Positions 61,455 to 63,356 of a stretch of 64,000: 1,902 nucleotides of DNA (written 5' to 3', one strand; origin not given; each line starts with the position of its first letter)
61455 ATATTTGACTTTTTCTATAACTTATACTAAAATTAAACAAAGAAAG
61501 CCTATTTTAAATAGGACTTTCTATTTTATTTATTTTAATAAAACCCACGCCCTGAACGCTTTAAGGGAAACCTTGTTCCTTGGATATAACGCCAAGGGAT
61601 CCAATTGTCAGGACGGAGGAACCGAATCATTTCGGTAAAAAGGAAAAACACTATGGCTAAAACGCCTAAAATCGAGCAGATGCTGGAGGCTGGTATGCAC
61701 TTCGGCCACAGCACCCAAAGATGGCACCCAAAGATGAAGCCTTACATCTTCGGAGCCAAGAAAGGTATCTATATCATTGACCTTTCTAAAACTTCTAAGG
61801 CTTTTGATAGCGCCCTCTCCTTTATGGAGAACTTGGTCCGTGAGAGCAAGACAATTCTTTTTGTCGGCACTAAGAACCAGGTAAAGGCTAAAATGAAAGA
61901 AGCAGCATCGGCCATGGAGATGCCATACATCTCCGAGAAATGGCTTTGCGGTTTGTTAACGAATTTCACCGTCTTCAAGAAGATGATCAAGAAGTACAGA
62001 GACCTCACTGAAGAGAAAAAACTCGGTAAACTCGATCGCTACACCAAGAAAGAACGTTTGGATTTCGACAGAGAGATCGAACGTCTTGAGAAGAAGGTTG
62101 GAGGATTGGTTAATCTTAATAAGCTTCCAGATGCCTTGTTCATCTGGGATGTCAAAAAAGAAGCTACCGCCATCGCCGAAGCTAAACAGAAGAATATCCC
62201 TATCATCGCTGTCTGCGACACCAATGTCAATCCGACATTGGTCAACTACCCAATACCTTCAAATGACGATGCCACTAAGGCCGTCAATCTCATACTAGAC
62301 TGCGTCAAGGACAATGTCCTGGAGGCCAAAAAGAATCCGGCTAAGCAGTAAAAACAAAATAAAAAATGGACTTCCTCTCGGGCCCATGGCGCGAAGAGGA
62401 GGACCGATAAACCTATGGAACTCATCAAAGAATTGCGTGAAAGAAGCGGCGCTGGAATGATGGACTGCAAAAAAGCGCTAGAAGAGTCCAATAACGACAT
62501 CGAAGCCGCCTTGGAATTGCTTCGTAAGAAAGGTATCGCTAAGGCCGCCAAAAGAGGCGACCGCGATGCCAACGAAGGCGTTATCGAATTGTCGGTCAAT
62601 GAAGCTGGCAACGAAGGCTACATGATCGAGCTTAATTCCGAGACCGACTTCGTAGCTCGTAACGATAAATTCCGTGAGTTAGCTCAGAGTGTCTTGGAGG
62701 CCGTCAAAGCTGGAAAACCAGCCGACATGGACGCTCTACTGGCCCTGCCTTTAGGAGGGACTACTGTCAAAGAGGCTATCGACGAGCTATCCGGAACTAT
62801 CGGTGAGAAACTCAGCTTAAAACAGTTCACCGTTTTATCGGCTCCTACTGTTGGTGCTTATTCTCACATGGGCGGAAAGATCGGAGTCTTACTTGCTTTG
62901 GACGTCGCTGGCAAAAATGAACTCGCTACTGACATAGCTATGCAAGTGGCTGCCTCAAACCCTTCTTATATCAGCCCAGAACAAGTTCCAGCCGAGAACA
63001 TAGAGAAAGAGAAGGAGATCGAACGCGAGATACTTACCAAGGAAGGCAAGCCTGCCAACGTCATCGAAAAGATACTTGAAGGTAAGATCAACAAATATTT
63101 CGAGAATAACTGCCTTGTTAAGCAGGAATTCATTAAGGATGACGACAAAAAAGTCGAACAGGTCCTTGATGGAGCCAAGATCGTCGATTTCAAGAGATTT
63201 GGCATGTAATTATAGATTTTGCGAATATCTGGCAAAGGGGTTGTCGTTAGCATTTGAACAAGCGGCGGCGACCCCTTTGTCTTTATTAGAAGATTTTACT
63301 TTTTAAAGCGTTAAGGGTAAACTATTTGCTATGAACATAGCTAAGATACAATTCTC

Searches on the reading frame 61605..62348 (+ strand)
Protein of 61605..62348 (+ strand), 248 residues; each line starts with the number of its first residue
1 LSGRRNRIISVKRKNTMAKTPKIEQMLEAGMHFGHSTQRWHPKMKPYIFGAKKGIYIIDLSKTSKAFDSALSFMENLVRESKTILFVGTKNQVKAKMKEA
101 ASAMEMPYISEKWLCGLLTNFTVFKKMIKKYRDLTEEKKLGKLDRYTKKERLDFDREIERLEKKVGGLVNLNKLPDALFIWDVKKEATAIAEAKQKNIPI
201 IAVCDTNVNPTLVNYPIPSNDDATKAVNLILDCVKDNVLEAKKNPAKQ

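Call 59: search_protein_families(library=pfam, proteins=[window:61605-62348:+], max_evalue=0.001)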
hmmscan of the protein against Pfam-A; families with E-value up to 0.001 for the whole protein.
window:61605-62348:+ (248 aa): 1 family
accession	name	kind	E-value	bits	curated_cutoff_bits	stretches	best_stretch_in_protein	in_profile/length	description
PF00318.25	Ribosomal_S2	-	3.7e-82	275.2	26.1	1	26-240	1-215/216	Ribosomal protein S2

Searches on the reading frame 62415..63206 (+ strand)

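Call 59: search_protein_families(library=pfam, proteins=[window:62415-63206:+], max_evalue=0.001)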
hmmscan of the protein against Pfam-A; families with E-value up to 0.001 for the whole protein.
window:62415-63206:+ (264 aa): 3 families
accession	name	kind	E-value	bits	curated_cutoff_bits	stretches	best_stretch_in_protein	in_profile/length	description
PF00889.24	EF_TS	-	4.2e-67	226.1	27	1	68-262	1-200/204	Elongation factor TS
PF25025.1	EF-Ts_N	-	6.3e-05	23.3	33.2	1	3-39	16-53/60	Elongation factor Ts, mitochondrial, N-terminal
PF22566.2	UBA_8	-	0.00015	21.8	26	1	2-36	5-39/46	UBA-like domain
